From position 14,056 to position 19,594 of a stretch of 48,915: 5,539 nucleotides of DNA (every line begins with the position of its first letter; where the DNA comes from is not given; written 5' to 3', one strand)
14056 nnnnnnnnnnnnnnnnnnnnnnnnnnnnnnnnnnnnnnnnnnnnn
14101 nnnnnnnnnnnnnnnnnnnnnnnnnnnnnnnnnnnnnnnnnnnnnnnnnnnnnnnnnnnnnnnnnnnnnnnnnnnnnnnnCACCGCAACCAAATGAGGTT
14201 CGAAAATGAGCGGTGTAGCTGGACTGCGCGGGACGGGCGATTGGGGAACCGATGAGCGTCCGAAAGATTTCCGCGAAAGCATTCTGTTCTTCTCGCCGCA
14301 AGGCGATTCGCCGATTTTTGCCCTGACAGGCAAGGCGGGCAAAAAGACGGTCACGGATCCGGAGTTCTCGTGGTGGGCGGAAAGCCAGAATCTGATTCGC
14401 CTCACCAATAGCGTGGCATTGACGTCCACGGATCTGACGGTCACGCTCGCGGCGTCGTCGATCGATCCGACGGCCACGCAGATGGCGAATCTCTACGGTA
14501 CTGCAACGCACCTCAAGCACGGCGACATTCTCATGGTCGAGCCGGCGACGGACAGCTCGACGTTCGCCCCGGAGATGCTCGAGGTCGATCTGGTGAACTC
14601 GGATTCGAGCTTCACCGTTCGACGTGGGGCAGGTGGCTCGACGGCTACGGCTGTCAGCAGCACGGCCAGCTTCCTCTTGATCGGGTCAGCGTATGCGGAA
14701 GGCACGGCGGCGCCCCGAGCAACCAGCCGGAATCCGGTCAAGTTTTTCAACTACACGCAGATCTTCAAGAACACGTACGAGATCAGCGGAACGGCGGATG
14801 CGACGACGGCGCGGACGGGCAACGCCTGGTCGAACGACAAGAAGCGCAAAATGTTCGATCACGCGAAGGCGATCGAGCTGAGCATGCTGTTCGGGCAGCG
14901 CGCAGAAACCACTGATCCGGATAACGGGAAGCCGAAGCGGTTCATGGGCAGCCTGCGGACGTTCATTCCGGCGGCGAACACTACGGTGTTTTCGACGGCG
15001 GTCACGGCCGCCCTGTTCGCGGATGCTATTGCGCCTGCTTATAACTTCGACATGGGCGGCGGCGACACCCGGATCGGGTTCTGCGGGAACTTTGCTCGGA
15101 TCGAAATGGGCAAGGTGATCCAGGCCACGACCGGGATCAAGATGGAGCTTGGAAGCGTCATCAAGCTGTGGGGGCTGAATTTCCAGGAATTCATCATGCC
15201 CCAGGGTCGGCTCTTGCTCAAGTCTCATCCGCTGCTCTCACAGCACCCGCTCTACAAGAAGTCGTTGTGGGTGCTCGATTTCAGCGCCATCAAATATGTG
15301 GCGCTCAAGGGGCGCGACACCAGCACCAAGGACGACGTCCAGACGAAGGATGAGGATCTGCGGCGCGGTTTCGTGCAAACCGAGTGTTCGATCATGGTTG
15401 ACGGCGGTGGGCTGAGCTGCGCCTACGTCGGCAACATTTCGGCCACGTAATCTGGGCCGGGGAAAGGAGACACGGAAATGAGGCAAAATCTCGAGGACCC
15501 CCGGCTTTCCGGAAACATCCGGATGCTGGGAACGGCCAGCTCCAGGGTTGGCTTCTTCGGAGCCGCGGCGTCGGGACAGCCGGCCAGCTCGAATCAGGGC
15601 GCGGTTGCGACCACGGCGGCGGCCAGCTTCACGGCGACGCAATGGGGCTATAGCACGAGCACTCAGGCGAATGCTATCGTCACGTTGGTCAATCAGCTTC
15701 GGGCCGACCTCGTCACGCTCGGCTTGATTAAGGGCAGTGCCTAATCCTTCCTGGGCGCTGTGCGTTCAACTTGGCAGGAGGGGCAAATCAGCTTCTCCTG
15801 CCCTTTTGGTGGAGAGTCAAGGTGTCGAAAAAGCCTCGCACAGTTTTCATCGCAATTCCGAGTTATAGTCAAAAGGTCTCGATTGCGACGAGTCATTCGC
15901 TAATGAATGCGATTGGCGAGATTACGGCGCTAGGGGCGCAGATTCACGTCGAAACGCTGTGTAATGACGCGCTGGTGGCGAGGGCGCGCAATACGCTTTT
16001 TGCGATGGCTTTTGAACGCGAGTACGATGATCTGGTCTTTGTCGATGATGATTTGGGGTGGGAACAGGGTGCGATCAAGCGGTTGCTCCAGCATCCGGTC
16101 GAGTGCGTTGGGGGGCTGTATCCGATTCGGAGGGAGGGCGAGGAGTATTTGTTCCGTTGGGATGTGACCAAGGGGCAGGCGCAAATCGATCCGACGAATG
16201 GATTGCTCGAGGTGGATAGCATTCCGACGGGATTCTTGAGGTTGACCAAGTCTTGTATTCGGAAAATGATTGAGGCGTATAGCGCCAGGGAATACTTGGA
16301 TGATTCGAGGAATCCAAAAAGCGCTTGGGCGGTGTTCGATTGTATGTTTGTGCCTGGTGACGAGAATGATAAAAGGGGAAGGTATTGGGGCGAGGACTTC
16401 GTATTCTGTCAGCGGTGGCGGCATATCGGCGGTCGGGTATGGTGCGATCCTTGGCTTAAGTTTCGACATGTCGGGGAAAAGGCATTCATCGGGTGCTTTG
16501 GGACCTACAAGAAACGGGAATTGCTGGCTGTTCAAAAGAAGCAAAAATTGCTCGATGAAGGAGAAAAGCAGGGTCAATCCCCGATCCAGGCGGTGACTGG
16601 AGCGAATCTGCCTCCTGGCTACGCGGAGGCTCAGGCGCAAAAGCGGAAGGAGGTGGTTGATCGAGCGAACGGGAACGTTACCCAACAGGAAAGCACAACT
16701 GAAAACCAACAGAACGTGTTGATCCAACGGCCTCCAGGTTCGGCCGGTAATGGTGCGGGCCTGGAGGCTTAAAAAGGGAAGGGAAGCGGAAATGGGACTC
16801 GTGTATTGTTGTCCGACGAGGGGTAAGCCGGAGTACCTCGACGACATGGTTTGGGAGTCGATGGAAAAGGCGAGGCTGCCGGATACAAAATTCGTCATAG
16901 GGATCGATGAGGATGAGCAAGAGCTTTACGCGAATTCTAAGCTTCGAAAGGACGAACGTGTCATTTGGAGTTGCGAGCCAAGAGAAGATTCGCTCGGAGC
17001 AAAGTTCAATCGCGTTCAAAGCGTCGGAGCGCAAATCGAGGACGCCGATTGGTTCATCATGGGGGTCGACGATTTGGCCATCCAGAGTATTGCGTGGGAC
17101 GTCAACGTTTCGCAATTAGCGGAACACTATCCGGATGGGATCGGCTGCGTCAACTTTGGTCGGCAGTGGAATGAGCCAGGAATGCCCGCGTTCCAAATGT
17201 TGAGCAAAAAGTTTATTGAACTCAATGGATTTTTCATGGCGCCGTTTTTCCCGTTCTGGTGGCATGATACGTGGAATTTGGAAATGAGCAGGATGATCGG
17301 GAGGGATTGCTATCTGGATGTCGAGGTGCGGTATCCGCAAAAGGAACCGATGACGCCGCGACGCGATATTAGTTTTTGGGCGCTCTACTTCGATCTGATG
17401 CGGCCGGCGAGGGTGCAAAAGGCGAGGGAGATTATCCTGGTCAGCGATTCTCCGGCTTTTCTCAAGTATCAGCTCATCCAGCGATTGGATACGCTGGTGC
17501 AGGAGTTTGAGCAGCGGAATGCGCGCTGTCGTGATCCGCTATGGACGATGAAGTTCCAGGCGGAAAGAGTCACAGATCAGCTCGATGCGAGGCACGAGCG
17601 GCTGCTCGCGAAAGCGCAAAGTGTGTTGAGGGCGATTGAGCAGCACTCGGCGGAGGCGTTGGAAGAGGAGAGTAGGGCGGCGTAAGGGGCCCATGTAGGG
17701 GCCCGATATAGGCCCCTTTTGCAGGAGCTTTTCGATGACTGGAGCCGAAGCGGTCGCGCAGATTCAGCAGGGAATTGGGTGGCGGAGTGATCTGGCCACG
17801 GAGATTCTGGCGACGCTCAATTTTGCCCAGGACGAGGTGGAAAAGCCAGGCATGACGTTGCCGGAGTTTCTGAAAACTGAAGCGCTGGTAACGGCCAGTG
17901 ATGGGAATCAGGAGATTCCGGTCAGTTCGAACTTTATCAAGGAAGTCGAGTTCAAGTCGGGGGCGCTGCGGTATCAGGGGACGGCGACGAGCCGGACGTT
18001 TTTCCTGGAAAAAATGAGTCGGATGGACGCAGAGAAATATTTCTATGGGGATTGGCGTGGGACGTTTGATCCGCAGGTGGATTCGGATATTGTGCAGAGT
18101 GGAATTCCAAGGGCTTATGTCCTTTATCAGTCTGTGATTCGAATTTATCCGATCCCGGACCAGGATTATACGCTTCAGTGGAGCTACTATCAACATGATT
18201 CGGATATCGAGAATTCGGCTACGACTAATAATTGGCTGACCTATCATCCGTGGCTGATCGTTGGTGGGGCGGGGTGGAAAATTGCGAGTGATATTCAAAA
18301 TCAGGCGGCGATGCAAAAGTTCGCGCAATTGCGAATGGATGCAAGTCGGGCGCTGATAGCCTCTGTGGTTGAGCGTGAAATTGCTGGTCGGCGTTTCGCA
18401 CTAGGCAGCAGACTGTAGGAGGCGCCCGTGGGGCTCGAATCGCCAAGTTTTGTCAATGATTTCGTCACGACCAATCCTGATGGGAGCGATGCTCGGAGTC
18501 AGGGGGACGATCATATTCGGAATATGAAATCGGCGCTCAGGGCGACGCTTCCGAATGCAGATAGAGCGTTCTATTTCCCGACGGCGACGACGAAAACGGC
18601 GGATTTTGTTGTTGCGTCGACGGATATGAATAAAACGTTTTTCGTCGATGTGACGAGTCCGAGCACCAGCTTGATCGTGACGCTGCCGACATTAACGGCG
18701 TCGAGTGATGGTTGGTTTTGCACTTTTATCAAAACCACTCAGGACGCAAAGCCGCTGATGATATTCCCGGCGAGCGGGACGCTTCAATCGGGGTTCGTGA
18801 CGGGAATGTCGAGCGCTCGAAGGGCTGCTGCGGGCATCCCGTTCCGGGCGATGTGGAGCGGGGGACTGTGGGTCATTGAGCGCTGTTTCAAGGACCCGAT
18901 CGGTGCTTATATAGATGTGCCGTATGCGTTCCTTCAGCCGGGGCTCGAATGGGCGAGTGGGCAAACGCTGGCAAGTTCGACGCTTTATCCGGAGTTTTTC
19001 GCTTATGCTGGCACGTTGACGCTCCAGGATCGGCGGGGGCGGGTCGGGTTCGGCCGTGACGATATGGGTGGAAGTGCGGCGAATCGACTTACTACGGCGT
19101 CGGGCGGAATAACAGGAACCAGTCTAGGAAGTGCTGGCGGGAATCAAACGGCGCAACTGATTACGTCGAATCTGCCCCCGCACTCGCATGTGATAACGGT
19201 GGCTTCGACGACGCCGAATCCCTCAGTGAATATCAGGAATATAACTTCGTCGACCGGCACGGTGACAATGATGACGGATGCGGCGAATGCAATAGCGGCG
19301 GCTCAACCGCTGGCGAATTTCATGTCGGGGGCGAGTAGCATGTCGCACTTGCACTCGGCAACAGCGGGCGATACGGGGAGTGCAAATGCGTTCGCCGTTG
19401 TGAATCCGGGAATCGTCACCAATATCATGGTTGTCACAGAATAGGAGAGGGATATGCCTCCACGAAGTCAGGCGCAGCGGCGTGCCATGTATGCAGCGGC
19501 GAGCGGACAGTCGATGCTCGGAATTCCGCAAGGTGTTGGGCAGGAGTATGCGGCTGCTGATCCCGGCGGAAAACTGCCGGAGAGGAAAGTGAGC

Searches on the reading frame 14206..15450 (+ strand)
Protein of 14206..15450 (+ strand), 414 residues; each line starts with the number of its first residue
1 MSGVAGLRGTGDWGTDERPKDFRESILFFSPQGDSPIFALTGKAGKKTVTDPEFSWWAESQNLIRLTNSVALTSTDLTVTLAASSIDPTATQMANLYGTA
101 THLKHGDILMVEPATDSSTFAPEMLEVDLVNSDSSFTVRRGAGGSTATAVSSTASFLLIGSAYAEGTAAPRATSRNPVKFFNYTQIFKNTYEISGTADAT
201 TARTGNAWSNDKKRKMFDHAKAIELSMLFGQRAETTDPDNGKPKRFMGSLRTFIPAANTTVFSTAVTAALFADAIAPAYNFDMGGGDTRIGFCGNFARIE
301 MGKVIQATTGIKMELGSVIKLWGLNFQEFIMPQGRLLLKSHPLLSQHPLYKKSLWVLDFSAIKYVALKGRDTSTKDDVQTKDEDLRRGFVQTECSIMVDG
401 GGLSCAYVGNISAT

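Call 18: search_protein_families(library=phrogs, proteins=[window:14206-15450:+], max_evalue=0.001)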
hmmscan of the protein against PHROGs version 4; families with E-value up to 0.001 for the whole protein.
window:14206-15450:+ (414 aa): 2 families
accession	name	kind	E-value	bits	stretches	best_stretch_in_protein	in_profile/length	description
phrog_1328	-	head and packaging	1.4e-31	111.3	1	1-396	3-292/583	major head protein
phrog_13704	-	head and packaging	6.7e-07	29.3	1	44-235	64-239/452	virion structural protein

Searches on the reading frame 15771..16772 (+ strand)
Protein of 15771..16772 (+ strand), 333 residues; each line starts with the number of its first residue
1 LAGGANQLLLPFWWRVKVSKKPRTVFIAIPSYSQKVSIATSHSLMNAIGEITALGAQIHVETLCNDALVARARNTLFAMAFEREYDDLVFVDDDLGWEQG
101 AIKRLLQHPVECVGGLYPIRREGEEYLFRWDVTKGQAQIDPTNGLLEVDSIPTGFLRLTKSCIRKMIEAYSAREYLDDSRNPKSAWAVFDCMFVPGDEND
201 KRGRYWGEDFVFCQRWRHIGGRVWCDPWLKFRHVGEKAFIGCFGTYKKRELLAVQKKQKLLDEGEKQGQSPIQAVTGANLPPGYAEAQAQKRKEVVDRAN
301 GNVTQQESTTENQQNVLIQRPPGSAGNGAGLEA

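Call 18: search_protein_families(library=phrogs, proteins=[window:15771-16772:+], max_evalue=0.001)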
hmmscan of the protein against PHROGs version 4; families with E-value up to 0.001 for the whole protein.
window:15771-16772:+ (333 aa): 1 family
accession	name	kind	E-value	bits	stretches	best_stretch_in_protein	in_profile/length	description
phrog_1574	-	unknown function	4.8e-21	76.6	1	20-239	10-234/240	-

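Call 88: search_protein_families(library=pfam, proteins=[window:15771-16772:+], max_evalue=0.01)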
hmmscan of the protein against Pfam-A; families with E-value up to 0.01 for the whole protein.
window:15771-16772:+ (333 aa): 0 families

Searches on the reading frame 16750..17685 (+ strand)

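Call 18: search_protein_families(library=phrogs, proteins=[window:16750-17685:+], max_evalue=0.001)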
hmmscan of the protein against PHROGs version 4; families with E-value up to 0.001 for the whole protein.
window:16750-17685:+ (311 aa): 1 family
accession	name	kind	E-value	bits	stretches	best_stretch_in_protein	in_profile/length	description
phrog_14945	-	moron, auxiliary metabolic gene and host takeover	1.8e-10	41.7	1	19-190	8-165/218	glycosyltransferase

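Call 88: search_protein_families(library=pfam, proteins=[window:16750-17685:+], max_evalue=0.01)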
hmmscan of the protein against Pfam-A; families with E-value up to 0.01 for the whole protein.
window:16750-17685:+ (311 aa): 0 families

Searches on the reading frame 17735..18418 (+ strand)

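Call 18: search_protein_families(library=phrogs, proteins=[window:17735-18418:+], max_evalue=0.001)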
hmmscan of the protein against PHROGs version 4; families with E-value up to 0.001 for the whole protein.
window:17735-18418:+ (227 aa): 1 family
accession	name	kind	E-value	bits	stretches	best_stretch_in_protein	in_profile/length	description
phrog_2941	-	head and packaging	7e-07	30.1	1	17-203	19-183/208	virion structural protein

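Call 88: search_protein_families(library=pfam, proteins=[window:17735-18418:+], max_evalue=0.01)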
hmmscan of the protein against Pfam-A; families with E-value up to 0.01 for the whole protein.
window:17735-18418:+ (227 aa): 0 families

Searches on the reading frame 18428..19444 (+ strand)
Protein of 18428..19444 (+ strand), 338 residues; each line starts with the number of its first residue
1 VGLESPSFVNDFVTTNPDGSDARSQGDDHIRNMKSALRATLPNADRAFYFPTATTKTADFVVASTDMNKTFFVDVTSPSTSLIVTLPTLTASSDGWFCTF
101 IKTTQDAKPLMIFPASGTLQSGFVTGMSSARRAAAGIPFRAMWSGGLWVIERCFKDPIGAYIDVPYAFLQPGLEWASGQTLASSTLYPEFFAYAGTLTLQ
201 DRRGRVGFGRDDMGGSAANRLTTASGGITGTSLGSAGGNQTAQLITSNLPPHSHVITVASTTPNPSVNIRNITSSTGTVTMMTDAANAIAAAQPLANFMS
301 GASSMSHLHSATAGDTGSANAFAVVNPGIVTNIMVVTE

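Call 18: search_protein_families(library=phrogs, proteins=[window:18428-19444:+], max_evalue=0.001)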
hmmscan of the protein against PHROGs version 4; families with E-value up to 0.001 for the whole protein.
window:18428-19444:+ (338 aa): 2 families
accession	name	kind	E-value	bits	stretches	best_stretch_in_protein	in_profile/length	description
phrog_8763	-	tail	4.7e-15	55.8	1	193-335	609-746/1024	tail protein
phrog_5795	-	tail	1.9e-06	27.4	1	1-78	328-399/968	tail protein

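Call 88: search_protein_families(library=pfam, proteins=[window:18428-19444:+], max_evalue=0.01)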
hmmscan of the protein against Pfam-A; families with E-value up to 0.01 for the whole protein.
window:18428-19444:+ (338 aa): 0 families
